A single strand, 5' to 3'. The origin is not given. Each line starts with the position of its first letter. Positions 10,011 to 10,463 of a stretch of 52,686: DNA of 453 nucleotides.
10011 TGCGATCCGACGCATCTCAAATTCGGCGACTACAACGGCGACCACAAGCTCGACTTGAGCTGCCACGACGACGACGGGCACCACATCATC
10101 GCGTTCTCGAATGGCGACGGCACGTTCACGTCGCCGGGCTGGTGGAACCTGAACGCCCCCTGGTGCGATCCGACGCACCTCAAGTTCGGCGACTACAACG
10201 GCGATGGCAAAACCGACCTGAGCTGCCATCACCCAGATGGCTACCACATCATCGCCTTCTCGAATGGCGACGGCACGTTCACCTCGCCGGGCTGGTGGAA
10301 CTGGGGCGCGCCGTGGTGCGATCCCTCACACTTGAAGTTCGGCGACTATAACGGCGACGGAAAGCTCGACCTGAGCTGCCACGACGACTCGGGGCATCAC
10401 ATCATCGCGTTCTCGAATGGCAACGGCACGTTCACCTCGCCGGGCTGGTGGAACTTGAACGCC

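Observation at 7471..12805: A lipase-like esterase and an S8 subtilase in one operon carry the same Cys/His-decorated FG-GAP propeller module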

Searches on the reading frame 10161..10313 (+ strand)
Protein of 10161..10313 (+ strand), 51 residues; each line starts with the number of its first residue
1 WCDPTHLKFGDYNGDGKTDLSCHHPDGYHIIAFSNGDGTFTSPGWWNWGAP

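Call 43: search_protein_representatives(alignment_id=A2)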
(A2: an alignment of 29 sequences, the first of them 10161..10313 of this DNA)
Query: 29 sequences, 55 profile positions. Proteins with E-value up to 0.001 (for the whole library): 46058; up to 1e-10: 18436; up to 1e-30: 1800. The best 150 are listed.
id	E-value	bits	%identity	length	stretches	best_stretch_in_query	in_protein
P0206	1.6e-185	617.2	-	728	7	1-49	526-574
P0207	3.8e-155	520.0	-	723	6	1-49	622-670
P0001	6.1e-155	519.3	-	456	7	1-54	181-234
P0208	6.8e-142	477.5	-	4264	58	4-42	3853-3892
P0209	1.6e-136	460.4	-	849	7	1-48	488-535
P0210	2.1e-134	453.6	-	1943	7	1-47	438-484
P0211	2.0e-111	379.9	-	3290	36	4-43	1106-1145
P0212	4.6e-109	372.4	-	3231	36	4-44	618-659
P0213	1.2e-107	367.9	-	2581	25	7-47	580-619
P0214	1.1e-102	352.0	-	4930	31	4-43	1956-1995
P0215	1.8e-100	344.9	-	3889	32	4-43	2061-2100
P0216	8.7e-100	342.7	-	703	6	1-54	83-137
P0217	6.3e-99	339.9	-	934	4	1-48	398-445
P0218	1.8e-97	335.3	-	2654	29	3-44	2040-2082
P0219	1.7e-95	329.0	-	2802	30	4-52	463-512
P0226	1.3e-84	294.1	-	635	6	1-48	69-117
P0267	2.0e-65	232.7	-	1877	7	1-49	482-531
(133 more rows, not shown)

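Call 50: search_solved_structures(query=A2, max_evalue=1, show_alignments=4)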
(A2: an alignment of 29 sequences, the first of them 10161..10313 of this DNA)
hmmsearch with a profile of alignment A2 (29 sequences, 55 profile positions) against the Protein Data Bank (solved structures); distinct sequences matched with E-value up to 1: 6.
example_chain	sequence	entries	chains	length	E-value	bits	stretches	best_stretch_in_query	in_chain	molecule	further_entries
5mb4_A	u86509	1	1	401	1.4e-12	50.6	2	6-43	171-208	GlcNAc specific lectin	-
2bwm_A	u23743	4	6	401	2.6e-11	46.5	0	16-43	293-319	PSATHYRELLA VELUTINA LECTIN PVL | PSATHYRELLA VELUTINA LECTIN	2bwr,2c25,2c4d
4up4_A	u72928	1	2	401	2.8e-11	46.4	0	16-43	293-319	LECTIN PVL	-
4tqj_A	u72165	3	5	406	1.2e-08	38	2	10-44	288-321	Lectin 2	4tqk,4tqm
9etn_A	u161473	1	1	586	0.005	20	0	14-43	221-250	Cartilage acidic protein 1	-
8h91_C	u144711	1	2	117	0.39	13.9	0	34-54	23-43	nanobody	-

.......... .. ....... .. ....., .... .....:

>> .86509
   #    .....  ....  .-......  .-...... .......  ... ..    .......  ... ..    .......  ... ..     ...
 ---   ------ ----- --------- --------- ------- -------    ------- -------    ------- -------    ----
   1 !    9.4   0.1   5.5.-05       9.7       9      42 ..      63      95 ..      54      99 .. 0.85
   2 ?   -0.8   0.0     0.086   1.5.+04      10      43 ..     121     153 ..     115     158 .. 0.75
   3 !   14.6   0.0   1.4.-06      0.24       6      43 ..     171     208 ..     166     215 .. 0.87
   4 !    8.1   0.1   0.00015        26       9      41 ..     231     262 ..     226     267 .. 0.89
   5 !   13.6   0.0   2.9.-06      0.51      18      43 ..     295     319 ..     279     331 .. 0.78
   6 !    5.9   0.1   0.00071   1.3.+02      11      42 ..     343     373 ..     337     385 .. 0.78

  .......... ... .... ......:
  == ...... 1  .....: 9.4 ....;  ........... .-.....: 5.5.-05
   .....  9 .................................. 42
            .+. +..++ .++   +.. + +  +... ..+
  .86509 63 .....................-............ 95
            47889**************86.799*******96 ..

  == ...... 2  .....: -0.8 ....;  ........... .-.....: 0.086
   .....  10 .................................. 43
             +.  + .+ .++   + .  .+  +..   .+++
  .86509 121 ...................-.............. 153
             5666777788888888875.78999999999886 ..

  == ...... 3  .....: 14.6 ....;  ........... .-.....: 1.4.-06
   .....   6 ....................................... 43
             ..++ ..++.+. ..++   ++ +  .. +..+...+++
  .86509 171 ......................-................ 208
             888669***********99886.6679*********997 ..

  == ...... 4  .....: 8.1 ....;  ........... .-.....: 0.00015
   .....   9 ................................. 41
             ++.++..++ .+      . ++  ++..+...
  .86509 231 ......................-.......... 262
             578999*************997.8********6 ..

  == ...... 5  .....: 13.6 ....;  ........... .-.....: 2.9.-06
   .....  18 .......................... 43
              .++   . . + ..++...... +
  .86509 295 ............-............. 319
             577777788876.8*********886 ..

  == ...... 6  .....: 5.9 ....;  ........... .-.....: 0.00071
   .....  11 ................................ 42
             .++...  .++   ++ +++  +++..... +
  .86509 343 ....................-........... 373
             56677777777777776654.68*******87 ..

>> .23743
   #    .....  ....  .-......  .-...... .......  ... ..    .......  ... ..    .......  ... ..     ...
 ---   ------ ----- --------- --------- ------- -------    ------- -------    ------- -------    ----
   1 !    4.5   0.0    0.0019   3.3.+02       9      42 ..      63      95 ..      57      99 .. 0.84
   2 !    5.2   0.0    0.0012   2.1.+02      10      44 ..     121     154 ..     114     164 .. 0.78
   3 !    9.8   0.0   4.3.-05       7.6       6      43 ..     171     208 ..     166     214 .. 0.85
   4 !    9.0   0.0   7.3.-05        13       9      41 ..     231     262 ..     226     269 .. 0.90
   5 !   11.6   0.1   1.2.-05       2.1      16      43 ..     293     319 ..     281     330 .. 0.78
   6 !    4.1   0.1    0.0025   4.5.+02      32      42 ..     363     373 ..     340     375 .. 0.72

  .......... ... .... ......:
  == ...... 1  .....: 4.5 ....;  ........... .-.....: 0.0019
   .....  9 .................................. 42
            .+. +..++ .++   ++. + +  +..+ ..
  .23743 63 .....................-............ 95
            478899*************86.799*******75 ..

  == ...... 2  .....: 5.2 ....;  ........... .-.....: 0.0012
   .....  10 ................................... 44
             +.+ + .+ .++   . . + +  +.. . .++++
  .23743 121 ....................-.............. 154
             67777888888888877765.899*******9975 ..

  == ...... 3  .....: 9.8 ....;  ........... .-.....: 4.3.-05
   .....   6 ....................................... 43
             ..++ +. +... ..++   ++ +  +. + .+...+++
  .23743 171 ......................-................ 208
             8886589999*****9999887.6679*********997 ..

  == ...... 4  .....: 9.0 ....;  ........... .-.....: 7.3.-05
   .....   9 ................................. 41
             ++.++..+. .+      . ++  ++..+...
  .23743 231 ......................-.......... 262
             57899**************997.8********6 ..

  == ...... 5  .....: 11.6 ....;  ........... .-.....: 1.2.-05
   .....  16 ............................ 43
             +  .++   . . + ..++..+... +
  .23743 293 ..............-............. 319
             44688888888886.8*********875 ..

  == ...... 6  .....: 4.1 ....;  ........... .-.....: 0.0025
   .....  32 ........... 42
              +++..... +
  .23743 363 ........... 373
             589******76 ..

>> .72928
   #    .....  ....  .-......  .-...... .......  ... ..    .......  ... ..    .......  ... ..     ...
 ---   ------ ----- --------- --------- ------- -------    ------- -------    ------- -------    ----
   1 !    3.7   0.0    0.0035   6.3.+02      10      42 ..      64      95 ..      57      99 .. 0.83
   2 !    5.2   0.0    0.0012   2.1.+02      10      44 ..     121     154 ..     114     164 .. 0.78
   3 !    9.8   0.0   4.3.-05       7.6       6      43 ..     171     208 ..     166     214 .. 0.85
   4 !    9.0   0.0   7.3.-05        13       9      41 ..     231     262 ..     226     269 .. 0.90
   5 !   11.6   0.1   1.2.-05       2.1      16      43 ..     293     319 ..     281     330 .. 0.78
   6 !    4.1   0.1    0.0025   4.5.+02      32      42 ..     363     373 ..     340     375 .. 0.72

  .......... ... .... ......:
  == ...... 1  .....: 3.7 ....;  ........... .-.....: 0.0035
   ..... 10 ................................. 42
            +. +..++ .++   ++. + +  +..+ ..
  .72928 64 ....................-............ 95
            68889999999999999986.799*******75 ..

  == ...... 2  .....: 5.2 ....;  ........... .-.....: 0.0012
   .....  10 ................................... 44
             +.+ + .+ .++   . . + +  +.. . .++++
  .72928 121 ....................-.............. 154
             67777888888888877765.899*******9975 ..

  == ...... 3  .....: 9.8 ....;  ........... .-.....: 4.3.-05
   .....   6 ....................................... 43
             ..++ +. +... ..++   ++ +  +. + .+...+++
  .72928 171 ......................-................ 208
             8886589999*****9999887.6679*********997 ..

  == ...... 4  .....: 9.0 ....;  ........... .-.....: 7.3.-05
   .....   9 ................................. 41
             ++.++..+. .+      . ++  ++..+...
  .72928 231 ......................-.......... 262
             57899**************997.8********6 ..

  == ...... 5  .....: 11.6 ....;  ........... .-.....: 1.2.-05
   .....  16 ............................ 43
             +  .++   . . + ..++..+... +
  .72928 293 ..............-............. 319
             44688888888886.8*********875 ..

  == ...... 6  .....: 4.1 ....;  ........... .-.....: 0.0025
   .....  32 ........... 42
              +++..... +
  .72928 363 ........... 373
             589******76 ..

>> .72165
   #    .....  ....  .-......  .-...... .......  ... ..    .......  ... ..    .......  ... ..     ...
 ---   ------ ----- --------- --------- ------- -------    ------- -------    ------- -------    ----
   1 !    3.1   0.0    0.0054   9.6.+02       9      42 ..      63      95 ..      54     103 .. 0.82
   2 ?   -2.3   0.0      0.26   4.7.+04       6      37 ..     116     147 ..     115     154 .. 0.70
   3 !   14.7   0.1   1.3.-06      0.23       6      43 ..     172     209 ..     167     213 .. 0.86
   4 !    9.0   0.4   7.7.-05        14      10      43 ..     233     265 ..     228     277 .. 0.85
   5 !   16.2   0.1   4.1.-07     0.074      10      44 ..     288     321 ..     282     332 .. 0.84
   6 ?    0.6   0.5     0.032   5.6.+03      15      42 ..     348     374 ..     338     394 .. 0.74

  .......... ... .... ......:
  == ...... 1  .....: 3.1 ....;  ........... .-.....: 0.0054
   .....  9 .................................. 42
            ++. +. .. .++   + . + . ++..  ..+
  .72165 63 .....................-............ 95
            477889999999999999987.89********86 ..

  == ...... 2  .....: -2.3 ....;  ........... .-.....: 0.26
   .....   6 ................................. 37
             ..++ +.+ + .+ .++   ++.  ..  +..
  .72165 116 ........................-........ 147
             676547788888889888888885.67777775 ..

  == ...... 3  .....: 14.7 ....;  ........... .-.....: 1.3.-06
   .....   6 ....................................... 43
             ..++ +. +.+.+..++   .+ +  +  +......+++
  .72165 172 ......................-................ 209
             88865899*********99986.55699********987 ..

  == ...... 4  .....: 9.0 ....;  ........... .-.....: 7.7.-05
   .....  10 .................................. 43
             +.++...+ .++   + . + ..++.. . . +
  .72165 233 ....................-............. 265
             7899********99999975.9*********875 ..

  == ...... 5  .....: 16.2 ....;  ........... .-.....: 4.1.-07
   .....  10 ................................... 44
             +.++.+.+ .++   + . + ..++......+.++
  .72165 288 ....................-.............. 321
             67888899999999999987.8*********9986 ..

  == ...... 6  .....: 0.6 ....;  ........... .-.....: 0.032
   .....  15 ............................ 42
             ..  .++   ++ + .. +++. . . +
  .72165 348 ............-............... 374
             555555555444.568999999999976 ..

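Call 80: search_protein_families(library=pfam, proteins=[P0217, P0209, P0226, P0210, P0267, P0216], max_evalue=0.001)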
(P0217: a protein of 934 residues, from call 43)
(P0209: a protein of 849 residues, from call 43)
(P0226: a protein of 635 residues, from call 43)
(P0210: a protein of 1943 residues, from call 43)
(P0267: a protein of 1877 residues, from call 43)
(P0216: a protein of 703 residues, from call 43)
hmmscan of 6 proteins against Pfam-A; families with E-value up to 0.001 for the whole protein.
P0217 (934 aa): 5 families
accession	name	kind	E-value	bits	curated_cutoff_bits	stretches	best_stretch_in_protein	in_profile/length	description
PF02065.24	Melibiase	-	9.8e-25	87.7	27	1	554-787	72-289/347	Melibiase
PF13517.12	FG-GAP_3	-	3e-23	82.6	26.9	3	357-417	1-59/61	FG-GAP-like repeat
PF01839.29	FG-GAP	-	4.4e-09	36.5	22.1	0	508-519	7-18/37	FG-GAP repeat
PF01055.32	Glyco_hydro_31_2nd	-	0.00013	21.8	23.5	1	554-685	38-158/328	Glycosyl hydrolases family 31 TIM-barrel domain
PF16874.11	Glyco_hydro_36C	-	0.00041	21.2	27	1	852-928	2-75/77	Glycosyl hydrolase family 36 C-terminal domain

P0209 (849 aa): 5 families
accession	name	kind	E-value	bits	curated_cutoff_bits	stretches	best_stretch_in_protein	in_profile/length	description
PF13517.12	FG-GAP_3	-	9.6e-44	148.3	26.9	5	447-508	1-60/61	FG-GAP-like repeat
PF01839.29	FG-GAP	-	1.4e-25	89.2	22.1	2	492-514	3-25/37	FG-GAP repeat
PF02065.24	Melibiase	-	9.3e-14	51.6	27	1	680-837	80-233/347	Melibiase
PF01055.32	Glyco_hydro_31_2nd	-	5e-06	26.5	23.5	0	682-798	42-159/328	Glycosyl hydrolases family 31 TIM-barrel domain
PF15946.10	DUF4754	-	0.00039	21.1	27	0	602-624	56-78/80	Domain of unknown function (DUF4754)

P0226 (635 aa): 3 families
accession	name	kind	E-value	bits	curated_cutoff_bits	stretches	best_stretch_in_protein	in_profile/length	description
PF13517.12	FG-GAP_3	-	2.6e-32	111.6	26.9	4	232-293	1-60/61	FG-GAP-like repeat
PF01839.29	FG-GAP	-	5.6e-20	71.2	22.1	0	226-242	3-19/37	FG-GAP repeat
PF12256.14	TcdB_toxin_midN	-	0.00063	19.5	24.8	0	207-250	8-52/181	Insecticide toxin TcdB middle/N-terminal region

P0210 (1943 aa): 6 families
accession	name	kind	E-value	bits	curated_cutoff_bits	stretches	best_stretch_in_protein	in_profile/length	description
PF13517.12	FG-GAP_3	-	1.4e-44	151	26.9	6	497-559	1-60/61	FG-GAP-like repeat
PF05593.20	RHS_repeat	-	1.5e-32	111.8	22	2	1141-1176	2-37/38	RHS Repeat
PF03534.18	SpvB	-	7.6e-16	58.6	22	1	44-216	2-184/287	Salmonella virulence plasmid 65kDa B protein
PF12256.14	TcdB_toxin_midN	-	3.1e-14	53.1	24.8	1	646-773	30-164/181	Insecticide toxin TcdB middle/N-terminal region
PF01839.29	FG-GAP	-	7.5e-14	51.7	22.1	1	390-424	4-33/37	FG-GAP repeat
PF00404.24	Dockerin_1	-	0.00037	21.1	22.9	0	445-457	34-46/57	Dockerin type I domain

P0267 (1877 aa): 5 families
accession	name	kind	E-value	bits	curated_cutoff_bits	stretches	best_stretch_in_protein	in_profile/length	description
PF13517.12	FG-GAP_3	-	3e-45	153.1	26.9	6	443-503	1-60/61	FG-GAP-like repeat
PF05593.20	RHS_repeat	-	2.2e-23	82.5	22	4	1301-1333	2-34/38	RHS Repeat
PF01839.29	FG-GAP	-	1.8e-22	79.2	22.1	1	487-510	3-26/37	FG-GAP repeat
PF03534.18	SpvB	-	1e-10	41.7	22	1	72-261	5-188/287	Salmonella virulence plasmid 65kDa B protein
PF12256.14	TcdB_toxin_midN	-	2.7e-08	33.8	24.8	1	695-831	33-181/181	Insecticide toxin TcdB middle/N-terminal region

P0216 (703 aa): 13 families
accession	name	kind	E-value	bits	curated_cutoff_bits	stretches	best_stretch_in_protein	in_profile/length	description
PF01344.31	Kelch_1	-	1e-40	137.2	20.1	2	563-609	1-42/46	Kelch motif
PF13964.12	Kelch_6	-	9.4e-38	127.4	25.3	4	563-616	1-50/50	Kelch motif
PF13415.12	Kelch_3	-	3.5e-35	119.9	22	3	434-479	2-47/48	Galactose oxidase, central domain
PF13418.12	Kelch_4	-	5.5e-35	119.5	21.6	3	515-560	1-47/49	Galactose oxidase, central domain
PF13517.12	FG-GAP_3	-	2.1e-32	112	26.9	6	93-145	1-51/61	FG-GAP-like repeat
PF24981.1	Beta-prop_ATRN-LZTR1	-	1.1e-26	94.2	50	3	499-634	128-279/289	Attractin/LZTR1 beta-propeller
PF24681.1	Kelch_KLHDC2_KLHL20_DRC7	-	2.1e-26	93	50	2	475-683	2-221/221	KLHDC2/KLHL20/DRC7 Kelch-repeats domain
PF07646.21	Kelch_2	-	4.9e-22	77.1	21.3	0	563-609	1-44/48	Kelch motif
PF01839.29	FG-GAP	-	1.1e-18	67.1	22.1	0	148-162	7-21/37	FG-GAP repeat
PF25210.1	Kelch_FKB95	-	4.8e-13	49.8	70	1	435-509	44-123/268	FKB95, Kelch-repeats domain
PF07250.17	Glyoxal_oxid_N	-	3.8e-11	43.1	37.5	1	599-685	51-137/243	Glyoxal oxidase N-terminus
PF24996.1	NANM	-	1.9e-08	34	45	0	402-452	289-338/350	N-acetylneuraminate epimerase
PF18764.7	nos_propeller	-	0.00076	19.8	30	0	44-61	20-37/71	Nitrous oxide reductase propeller repeat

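Call 85: list_cluster_members(proteins=[P0206, P0207, P0142, P0146, P0137, P0217, P0209, P0210])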
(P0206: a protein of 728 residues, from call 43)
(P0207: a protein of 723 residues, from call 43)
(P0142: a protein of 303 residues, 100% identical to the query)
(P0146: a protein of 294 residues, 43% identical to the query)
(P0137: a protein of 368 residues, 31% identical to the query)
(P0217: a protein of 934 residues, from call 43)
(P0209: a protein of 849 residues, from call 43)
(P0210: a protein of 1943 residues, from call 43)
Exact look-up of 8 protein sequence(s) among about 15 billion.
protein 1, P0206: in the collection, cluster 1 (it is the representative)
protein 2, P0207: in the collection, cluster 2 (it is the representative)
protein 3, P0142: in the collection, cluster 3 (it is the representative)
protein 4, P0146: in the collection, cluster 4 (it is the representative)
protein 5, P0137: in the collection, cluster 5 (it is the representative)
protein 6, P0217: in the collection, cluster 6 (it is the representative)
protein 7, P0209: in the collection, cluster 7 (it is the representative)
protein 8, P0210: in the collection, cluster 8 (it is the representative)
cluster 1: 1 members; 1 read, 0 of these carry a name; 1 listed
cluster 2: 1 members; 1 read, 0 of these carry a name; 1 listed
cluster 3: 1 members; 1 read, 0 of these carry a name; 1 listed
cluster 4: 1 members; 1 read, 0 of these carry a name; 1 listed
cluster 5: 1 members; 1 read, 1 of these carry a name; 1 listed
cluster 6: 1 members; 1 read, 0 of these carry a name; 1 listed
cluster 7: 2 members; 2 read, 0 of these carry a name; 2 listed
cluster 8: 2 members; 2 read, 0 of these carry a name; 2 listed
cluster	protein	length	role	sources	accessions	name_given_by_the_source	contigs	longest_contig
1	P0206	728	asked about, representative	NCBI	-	-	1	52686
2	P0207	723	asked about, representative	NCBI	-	-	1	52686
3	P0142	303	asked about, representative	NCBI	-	-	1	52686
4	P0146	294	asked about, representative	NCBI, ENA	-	-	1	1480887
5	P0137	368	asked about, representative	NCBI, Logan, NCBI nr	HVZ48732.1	MAG TPA: alpha/beta hydrolase [Gemmatimonadaceae bacterium] | alpha/beta hydrolase [Gemmatimonadaceae bacterium]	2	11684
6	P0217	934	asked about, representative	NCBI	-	-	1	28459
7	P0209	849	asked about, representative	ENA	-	-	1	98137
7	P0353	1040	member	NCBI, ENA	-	-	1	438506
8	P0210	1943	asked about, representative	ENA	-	-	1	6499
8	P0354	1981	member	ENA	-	-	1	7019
